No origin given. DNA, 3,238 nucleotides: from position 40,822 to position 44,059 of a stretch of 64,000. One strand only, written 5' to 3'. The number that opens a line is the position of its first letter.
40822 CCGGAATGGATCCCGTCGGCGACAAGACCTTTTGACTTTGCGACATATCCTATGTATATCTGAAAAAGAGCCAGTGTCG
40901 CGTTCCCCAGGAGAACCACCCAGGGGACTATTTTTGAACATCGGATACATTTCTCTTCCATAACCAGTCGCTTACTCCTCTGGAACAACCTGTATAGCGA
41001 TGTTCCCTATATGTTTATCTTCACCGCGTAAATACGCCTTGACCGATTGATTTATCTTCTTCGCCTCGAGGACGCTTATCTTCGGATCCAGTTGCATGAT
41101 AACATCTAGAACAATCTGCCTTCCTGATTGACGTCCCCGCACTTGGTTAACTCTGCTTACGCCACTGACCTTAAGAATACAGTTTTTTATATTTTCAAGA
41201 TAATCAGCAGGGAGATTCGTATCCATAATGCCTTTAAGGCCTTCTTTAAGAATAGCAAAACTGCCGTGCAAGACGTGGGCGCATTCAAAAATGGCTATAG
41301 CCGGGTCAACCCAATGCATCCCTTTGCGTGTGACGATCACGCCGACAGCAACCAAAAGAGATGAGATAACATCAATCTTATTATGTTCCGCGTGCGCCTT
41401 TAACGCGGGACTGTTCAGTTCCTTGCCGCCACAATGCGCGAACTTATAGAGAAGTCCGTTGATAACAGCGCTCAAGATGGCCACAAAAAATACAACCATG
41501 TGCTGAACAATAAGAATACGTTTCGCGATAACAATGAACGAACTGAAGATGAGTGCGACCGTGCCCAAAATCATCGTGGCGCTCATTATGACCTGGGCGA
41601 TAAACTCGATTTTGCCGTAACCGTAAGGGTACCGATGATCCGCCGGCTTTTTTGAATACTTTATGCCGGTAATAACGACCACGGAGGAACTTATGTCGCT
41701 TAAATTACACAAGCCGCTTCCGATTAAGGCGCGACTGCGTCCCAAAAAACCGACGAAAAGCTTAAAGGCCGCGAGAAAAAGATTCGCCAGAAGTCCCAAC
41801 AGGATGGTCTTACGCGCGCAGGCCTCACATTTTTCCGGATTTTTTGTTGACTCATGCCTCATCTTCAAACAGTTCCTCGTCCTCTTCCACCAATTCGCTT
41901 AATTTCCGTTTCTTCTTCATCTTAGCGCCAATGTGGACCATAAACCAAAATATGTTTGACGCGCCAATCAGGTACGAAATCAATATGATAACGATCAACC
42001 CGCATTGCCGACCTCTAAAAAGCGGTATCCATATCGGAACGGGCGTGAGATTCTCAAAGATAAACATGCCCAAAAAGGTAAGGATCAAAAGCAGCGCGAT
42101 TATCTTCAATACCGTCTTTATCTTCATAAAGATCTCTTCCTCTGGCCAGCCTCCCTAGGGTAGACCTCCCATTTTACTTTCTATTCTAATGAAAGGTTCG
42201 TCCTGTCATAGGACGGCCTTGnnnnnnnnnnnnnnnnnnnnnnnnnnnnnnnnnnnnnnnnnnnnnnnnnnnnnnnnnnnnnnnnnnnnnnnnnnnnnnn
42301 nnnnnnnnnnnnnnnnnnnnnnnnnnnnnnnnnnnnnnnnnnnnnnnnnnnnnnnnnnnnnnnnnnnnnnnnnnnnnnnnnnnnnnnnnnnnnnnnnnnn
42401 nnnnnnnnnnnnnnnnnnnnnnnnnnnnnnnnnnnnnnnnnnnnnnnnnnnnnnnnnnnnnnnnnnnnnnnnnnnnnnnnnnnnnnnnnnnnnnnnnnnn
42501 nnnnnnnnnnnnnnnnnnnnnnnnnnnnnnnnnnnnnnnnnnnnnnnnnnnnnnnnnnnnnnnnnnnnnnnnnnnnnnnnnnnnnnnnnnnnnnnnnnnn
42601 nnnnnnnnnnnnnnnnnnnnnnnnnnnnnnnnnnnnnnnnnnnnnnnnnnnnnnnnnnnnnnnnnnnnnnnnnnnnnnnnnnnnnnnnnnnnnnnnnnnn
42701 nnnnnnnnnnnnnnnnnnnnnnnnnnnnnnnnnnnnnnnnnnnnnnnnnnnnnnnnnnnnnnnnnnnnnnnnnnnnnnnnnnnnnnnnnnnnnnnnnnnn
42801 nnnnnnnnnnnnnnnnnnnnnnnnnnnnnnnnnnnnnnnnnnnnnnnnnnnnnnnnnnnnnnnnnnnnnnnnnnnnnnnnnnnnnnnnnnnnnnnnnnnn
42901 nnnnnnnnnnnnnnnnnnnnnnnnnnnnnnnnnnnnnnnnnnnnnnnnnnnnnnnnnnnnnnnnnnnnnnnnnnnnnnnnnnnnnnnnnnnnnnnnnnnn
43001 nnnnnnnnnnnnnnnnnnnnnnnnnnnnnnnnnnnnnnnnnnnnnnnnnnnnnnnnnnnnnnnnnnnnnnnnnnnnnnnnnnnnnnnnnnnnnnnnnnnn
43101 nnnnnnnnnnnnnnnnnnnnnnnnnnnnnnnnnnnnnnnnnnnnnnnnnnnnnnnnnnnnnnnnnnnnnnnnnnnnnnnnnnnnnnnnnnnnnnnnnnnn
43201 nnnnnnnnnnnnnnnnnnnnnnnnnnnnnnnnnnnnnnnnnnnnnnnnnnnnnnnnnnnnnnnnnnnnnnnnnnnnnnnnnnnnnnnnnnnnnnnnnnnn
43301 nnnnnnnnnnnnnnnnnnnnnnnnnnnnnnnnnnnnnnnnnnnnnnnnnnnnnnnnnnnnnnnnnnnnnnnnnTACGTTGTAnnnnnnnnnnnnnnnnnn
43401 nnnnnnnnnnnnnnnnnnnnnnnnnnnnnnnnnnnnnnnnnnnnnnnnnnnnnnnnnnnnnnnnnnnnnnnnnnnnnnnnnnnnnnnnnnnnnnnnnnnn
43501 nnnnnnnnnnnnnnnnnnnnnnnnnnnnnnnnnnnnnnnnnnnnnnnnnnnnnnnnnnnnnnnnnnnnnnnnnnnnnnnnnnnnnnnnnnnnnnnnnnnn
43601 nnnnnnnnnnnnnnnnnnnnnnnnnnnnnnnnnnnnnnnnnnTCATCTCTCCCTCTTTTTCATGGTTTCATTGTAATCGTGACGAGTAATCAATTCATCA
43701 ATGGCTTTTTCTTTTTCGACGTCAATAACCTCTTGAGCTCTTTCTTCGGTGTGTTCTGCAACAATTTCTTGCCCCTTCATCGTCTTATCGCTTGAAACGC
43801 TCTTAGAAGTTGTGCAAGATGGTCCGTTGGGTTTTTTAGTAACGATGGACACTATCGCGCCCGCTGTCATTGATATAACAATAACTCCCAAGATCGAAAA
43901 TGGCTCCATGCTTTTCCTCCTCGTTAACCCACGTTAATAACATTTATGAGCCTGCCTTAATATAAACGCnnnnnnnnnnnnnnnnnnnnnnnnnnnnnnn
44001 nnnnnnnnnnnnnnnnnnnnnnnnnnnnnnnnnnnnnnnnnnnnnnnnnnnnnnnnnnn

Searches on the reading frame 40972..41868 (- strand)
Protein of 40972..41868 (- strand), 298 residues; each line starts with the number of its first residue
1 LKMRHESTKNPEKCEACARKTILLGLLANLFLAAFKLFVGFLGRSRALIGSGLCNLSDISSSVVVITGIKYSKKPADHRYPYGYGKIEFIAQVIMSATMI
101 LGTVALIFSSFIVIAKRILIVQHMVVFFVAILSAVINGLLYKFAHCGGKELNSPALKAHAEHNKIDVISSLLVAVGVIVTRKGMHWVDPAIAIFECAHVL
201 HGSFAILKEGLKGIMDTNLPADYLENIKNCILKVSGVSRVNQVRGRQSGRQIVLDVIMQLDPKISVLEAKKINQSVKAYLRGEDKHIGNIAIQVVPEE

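Call 5: search_protein_families(library=pfam, proteins=[window:40972-41868:-], max_evalue=0.01)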
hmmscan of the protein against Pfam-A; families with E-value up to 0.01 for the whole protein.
window:40972-41868:- (298 aa): 2 families
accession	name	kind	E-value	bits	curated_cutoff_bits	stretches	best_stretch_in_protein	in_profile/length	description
PF01545.26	Cation_efflux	-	4.5e-37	128.2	26.6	1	23-215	2-198/198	Cation efflux family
PF16916.11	ZT_dimer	-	5.5e-12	46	26.7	1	220-296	2-77/78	Dimerisation domain of Zinc Transporter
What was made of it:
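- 40972..41862 (-): CDF transporter, MamM-type. Cation_efflux + ZT_dimer (call 5).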

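Call 6: search_protein_families(library=ncbifam, proteins=[window:40972-41868:-], max_evalue=0.01)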
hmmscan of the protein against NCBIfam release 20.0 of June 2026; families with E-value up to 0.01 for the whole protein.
window:40972-41868:- (298 aa): 10 families
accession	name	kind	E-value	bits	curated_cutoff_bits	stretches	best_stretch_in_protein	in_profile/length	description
NF033615.1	CDF_MamM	equivalog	5.5e-73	245.7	350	1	12-296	2-288/290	magnetosome biogenesis CDF transporter MamM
NF033616.1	CDF_MamB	equivalog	1e-57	195.8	350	1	14-297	1-284/284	magnetosome biogenesis CDF transporter MamB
TIGR01297.1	CDF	superfamily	1.8e-53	181.7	82.35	1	19-297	2-283/285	cation diffusion facilitator family transporter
NF040994.1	MamV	equivalog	2.8e-43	148.2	500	1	11-297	3-288/319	CDF transporter MamV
NF050169.1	CatEfflxFieF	equivalog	4.9e-33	114.6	420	1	30-282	16-268/282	cation efflux pump FieF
NF052621.1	MngEfTpMntE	equivalog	6.7e-29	101.2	500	1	27-298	11-283/293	manganese efflux transporter MntE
NF007064.0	PRK09509.1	equivalog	9.2e-27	93.8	447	1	26-281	18-272/300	CDF family cation-efflux transporter FieF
NF052602.1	Zn_efflux_Cdf31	equivalog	1.9e-20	73.5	460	1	18-297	6-290/299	CDF family zinc efflux transporter Cdf31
NF002923.0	PRK03557.1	equivalog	2.4e-13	50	408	1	5-293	5-288/313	CDF family zinc transporter ZitB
NF033827.1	CDF_efflux_DmeF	equivalog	2.9e-07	30.2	250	2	12-138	9-129/309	CDF family Co(II)/Ni(II) efflux transporter DmeF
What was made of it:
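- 40972..41862 (-): NCBIfam MamM 245.7 bits, MamB 195.8, FieF 114.6; equivalog cut-off 350 not reached (call 6).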

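Call 24: search_solved_structures(query=window:40972-41868:-, max_evalue=0.00001)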
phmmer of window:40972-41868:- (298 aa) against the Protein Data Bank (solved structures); distinct sequences matched with E-value up to 0.00001: 8.
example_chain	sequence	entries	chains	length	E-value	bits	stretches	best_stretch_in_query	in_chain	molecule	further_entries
8f6k_A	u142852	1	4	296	1.2e-18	70.7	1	29-276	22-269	Cadmium and zinc efflux pump FieF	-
8f6j_B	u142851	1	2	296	1.2e-18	70.7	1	29-276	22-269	Cadmium and zinc efflux pump FieF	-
5vrf_B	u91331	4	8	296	1.5e-18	70.4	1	29-276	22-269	Cadmium and zinc efflux pump FieF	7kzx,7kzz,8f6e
3j1z_P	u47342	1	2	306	1.6e-18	70.3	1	29-276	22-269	Cation efflux family protein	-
2qfi_A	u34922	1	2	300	4.8e-18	68.7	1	19-296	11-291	Ferrous-iron efflux pump fieF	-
3h90_A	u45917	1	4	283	1.4e-17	67.2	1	21-277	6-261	Ferrous-iron efflux pump fieF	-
8f6f_A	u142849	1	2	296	1.7e-17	66.9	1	30-276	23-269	Cadmium and zinc efflux pump FieF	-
8f6h_A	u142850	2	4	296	2e-17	66.7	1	29-276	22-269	Cadmium and zinc efflux pump FieF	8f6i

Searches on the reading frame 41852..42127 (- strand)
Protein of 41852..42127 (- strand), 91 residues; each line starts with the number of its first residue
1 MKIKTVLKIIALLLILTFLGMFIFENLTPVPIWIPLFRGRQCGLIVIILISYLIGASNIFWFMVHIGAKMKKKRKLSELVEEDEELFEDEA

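Call 7: search_protein_families(library=ncbifam, proteins=[window:41852-42127:-], max_evalue=0.1)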
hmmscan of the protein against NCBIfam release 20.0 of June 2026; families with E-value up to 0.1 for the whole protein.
window:41852-42127:- (91 aa): 2 families
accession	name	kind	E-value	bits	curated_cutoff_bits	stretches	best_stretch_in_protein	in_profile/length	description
NF010559.0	PRK13954.1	equivalog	0.012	16.1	176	1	14-83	38-105/120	large conductance mechanosensitive channel protein MscL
NF038216.1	ABZJ_00895_fam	subfamily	0.042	13.7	33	1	11-73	76-133/134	ABZJ_00895 family protein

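Call 9: search_protein_families(library=pfam, proteins=[window:41852-42127:-], max_evalue=0.1)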
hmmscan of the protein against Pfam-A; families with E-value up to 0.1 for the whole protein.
window:41852-42127:- (91 aa): 3 families
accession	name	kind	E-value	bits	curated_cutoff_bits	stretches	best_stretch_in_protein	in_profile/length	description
PF06305.16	LapA_dom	-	0.0011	19.2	28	1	26-82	2-55/64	Lipopolysaccharide assembly protein A domain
PF20480.3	DUF6720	-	0.0055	16.6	27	1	9-55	101-150/307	Family of unknown function (DUF6720)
PF21222.2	Lamp2_2nd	-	0.026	14.7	27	1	43-55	11-23/32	Lysosome-associated membrane glycoprotein 2, transmembrane segment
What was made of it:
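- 41852..42127 (-): 91-aa protein with two hydrophobic segments and a basic-then-acidic tail (MamL-like by layout only). Only a weak LapA_dom hit, 19 bits (call 9).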

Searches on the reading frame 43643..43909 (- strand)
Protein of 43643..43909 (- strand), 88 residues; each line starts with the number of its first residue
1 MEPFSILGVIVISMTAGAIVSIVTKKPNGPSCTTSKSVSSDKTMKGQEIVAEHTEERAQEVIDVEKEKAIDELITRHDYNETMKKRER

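Call 7: search_protein_families(library=ncbifam, proteins=[window:43643-43909:-], max_evalue=0.1)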
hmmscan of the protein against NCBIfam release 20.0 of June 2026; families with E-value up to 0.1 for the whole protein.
window:43643-43909:- (88 aa): 1 family
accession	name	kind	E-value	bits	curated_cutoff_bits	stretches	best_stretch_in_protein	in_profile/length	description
NF010211.0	PRK13676.1-4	equivalog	0.028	14.6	200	1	40-74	53-87/118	YlbF/YmcA family competence regulator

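Call 9: search_protein_families(library=pfam, proteins=[window:43643-43909:-], max_evalue=0.1)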
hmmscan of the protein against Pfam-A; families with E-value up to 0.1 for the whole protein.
window:43643-43909:- (88 aa): 2 families
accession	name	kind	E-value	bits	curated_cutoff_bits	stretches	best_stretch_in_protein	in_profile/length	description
PF12669.12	FeoB_associated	-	0.009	16.7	27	1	6-33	4-30/44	FeoB-associated Cys-rich membrane protein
PF20668.2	DUF6815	-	0.093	14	28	0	8-79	2-68/105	Domain of unknown function (DUF6815)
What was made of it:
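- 43643..43909 (-): 88-aa single-pass membrane protein with an acidic tail; poorly conserved. No family (calls 7, 9).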
